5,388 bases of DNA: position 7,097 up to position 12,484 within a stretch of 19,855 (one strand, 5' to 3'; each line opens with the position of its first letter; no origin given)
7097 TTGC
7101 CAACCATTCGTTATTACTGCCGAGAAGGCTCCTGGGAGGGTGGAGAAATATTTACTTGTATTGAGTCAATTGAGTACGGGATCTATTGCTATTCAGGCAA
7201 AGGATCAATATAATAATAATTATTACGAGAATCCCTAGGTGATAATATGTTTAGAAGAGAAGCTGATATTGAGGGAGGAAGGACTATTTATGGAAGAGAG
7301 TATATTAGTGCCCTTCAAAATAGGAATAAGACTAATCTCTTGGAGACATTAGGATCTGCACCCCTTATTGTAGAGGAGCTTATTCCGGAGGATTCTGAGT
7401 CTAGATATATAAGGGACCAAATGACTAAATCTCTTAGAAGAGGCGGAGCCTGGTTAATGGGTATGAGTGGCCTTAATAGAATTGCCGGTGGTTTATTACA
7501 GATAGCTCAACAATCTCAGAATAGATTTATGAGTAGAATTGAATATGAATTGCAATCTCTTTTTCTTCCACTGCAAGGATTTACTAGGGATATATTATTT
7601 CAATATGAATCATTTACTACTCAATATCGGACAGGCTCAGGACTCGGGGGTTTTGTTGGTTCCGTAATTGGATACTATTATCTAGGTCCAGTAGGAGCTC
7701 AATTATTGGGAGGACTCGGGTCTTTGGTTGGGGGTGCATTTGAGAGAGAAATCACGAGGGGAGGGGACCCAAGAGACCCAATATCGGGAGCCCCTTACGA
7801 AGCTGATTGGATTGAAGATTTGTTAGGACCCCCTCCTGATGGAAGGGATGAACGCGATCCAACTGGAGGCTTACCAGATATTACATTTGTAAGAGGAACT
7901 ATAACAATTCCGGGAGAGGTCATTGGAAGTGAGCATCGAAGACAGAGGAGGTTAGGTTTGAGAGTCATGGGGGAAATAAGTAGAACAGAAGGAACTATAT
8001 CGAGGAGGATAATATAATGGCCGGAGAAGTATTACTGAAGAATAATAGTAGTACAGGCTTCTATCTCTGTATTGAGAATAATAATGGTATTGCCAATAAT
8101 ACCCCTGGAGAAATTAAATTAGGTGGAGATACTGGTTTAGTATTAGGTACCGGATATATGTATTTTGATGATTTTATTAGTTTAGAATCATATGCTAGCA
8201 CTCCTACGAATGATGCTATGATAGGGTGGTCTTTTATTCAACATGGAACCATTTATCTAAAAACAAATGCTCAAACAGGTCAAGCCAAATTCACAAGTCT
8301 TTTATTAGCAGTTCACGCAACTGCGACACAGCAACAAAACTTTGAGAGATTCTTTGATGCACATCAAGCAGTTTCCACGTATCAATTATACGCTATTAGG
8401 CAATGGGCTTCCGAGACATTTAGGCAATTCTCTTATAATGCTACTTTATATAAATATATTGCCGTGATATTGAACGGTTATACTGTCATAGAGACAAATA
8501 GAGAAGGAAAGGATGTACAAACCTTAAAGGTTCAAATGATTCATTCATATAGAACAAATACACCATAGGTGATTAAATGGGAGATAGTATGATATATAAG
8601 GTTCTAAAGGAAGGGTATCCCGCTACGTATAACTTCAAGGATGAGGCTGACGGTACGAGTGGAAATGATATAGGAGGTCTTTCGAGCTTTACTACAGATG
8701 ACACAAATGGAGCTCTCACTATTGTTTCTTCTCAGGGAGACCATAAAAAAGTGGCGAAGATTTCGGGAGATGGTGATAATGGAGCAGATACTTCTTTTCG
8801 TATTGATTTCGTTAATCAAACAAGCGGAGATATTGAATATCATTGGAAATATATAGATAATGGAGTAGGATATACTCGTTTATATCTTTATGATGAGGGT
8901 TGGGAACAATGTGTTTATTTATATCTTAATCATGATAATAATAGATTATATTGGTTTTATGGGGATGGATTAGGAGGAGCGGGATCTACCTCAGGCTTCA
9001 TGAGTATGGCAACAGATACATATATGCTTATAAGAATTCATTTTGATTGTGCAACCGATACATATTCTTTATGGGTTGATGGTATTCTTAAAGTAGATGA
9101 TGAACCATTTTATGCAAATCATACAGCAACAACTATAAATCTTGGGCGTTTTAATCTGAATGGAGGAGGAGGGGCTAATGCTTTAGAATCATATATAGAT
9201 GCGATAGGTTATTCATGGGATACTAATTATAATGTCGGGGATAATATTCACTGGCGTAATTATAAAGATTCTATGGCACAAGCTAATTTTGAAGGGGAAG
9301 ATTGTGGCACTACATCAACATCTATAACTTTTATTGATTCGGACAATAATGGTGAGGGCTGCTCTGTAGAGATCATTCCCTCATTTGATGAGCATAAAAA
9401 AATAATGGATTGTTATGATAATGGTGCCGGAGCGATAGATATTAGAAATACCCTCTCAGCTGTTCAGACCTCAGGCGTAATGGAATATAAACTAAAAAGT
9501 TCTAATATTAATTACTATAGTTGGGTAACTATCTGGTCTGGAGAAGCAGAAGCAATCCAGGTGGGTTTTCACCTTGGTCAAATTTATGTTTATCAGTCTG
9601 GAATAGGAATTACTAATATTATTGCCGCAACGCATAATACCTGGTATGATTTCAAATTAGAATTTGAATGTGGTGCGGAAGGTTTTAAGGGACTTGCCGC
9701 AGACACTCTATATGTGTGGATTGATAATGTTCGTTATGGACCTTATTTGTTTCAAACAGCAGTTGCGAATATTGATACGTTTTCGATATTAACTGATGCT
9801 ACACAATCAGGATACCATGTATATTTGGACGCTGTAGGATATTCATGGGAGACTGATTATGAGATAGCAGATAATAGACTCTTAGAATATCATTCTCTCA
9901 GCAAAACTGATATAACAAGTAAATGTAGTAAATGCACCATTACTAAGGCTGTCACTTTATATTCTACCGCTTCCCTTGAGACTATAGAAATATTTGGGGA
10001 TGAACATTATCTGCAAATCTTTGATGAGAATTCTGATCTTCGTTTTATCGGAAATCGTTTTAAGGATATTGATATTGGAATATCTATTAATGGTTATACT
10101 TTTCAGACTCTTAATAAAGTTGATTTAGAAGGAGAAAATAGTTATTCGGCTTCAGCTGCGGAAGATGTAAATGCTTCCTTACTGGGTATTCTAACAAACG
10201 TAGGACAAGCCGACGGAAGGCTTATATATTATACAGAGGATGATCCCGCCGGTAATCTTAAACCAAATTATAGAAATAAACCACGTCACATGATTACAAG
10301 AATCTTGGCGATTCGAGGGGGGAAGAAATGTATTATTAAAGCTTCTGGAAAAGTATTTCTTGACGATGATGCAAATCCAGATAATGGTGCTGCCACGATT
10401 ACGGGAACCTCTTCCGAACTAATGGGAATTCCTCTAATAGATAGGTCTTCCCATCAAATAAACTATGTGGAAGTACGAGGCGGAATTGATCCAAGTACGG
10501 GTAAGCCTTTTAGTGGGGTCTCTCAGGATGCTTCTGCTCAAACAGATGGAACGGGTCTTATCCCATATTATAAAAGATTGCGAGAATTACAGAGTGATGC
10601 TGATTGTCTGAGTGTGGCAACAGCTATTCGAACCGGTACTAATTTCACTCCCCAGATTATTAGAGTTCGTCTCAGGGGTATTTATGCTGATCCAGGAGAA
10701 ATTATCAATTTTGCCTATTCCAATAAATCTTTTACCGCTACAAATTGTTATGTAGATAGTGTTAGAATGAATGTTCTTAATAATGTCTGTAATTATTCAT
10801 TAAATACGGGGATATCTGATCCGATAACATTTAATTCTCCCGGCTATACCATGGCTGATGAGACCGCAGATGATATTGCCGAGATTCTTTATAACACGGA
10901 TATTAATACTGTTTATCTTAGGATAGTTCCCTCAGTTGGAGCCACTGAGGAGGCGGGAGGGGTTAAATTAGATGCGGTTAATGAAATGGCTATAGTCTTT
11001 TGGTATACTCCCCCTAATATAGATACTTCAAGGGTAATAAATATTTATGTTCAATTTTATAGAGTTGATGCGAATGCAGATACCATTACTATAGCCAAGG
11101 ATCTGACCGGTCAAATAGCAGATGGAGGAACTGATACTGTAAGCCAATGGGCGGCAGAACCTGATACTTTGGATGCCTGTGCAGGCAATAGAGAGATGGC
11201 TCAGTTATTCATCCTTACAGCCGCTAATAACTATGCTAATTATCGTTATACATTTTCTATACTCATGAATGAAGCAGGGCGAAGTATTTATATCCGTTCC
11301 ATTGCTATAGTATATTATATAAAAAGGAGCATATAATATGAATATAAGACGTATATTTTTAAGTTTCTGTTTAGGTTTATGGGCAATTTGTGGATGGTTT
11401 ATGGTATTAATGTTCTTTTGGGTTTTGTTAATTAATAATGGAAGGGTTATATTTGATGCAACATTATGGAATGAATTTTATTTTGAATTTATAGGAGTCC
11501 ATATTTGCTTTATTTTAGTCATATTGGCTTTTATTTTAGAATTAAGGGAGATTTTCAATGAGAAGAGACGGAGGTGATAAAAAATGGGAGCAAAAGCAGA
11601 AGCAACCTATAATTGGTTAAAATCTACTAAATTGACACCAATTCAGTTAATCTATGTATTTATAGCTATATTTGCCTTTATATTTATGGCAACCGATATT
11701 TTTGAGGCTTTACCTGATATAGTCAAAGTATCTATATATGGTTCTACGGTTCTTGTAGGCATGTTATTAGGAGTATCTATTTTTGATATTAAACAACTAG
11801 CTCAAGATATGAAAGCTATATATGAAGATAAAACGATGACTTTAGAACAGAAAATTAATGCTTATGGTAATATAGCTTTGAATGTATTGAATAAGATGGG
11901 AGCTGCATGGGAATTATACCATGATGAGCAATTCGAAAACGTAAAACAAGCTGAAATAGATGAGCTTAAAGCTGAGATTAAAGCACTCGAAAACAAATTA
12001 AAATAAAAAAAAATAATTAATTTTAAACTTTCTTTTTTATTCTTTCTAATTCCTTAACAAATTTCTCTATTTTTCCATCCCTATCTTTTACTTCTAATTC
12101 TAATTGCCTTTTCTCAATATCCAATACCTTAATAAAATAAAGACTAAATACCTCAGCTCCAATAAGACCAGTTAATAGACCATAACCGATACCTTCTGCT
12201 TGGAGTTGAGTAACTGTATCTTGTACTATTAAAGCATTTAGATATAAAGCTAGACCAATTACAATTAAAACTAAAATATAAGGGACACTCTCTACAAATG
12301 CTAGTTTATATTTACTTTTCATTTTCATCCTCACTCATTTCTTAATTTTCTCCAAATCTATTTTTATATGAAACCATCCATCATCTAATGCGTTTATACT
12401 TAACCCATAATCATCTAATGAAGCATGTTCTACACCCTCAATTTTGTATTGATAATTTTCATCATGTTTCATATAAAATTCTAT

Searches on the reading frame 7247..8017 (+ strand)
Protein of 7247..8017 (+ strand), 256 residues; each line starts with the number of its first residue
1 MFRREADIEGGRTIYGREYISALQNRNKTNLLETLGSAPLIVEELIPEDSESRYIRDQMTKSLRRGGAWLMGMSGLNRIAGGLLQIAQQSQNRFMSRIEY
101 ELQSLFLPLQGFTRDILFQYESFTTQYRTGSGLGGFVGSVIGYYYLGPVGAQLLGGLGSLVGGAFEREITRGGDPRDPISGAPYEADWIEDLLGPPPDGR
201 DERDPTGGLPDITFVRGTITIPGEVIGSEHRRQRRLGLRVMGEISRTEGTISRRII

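Call 7: search_protein_families(library=pfam, proteins=[window:7247-8017:+], max_evalue=0.1)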
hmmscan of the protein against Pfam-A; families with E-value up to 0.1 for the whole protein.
window:7247-8017:+ (256 aa): 1 family
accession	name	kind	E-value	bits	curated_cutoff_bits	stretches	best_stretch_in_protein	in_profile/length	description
PF13488.11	Gly-zipper_Omp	-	0.06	13.7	25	0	130-168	2-41/46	Glycine zipper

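Call 8: search_protein_families(library=phrogs, proteins=[window:7247-8017:+], max_evalue=0.1)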
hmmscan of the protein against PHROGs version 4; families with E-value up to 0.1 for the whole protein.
window:7247-8017:+ (256 aa): 1 family
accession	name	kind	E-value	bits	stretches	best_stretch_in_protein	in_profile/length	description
phrog_10093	-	tail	0.007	14.7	1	114-172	1147-1198/1899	tail length tape measure protein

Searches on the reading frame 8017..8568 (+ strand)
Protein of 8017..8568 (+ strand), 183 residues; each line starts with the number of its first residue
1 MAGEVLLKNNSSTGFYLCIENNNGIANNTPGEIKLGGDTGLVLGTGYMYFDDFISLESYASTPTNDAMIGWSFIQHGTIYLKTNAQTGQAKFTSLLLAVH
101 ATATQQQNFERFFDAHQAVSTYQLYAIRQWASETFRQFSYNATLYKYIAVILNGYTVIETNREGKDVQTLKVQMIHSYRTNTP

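Call 7: search_protein_families(library=pfam, proteins=[window:8017-8568:+], max_evalue=0.1)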
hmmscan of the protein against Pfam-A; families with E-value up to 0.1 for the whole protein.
window:8017-8568:+ (183 aa): 0 families

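Call 8: search_protein_families(library=phrogs, proteins=[window:8017-8568:+], max_evalue=0.1)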
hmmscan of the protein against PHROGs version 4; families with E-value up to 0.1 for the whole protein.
window:8017-8568:+ (183 aa): 1 family
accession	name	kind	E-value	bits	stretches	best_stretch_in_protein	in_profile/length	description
phrog_24956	-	unknown function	0.0095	16.2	1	58-175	140-246/279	-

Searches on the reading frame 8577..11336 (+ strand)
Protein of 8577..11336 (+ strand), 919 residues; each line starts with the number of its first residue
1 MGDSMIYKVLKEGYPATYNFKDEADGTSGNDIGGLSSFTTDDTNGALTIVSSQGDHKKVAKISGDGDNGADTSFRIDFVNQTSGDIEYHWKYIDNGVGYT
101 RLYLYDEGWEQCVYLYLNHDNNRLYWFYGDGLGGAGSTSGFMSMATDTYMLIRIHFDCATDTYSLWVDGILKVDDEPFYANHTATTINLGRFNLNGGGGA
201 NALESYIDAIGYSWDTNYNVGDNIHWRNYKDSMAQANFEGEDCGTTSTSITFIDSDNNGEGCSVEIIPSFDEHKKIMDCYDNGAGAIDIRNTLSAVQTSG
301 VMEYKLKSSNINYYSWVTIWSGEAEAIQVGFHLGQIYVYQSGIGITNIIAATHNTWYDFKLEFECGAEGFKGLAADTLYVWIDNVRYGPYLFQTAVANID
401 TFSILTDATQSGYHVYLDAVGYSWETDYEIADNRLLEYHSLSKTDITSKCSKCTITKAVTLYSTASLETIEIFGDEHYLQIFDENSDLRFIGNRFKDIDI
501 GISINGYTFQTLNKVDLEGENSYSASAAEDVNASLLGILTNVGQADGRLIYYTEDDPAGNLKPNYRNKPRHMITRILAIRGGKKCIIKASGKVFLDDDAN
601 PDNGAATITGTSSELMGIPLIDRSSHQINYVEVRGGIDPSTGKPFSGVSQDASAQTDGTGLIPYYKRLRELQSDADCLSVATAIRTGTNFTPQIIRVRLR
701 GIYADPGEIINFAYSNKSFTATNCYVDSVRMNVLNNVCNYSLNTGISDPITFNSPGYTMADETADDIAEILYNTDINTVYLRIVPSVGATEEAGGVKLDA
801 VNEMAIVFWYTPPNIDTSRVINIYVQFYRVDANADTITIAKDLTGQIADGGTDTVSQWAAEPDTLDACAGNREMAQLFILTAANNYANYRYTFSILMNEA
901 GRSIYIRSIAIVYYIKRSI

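Call 7: search_protein_families(library=pfam, proteins=[window:8577-11336:+], max_evalue=0.1)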
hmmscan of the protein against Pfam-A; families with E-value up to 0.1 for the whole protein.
window:8577-11336:+ (919 aa): 0 families

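Call 8: search_protein_families(library=phrogs, proteins=[window:8577-11336:+], max_evalue=0.1)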
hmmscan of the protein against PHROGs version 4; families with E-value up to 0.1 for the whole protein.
window:8577-11336:+ (919 aa): 1 family
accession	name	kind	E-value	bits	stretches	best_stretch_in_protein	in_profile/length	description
phrog_10633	-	unknown function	0.073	13.9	0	207-217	33-43/52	-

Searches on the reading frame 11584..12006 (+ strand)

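Call 10: search_protein_families(library=pfam, proteins=[window:11584-12006:+], max_evalue=0.1)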
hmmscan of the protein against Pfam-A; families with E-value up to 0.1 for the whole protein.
window:11584-12006:+ (140 aa): 1 family
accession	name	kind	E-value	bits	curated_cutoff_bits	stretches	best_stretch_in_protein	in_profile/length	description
PF12729.13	4HB_MCP_1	-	0.0029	17.6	27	1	55-137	16-96/181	Four helix bundle sensory module for signal transduction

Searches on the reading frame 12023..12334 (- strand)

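Call 10: search_protein_families(library=pfam, proteins=[window:12023-12334:-], max_evalue=0.1)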
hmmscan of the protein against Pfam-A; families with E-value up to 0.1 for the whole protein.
window:12023-12334:- (103 aa): 3 families
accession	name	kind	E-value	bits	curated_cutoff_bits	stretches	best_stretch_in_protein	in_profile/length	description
PF14143.11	YrhC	-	0.032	14.8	27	1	19-79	13-69/72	YrhC-like protein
PF22837.1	M_Eco57I_C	-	0.082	12.7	27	1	39-95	193-250/283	Type II methyltransferase M.Eco57I, C-terminal domain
PF10369.15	ALS_ss_C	-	0.083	13.4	23.2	0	64-99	23-58/74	Small subunit of acetolactate synthase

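Call 11: search_protein_families(library=phrogs, proteins=[window:12023-12334:-], max_evalue=0.1)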
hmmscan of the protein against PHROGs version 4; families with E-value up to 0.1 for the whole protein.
window:12023-12334:- (103 aa): 2 families
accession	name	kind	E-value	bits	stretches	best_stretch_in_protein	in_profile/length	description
phrog_10004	-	unknown function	1.2e-05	25.7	1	40-97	122-179/308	-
phrog_13734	-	unknown function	0.081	14.1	0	55-88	20-49/57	-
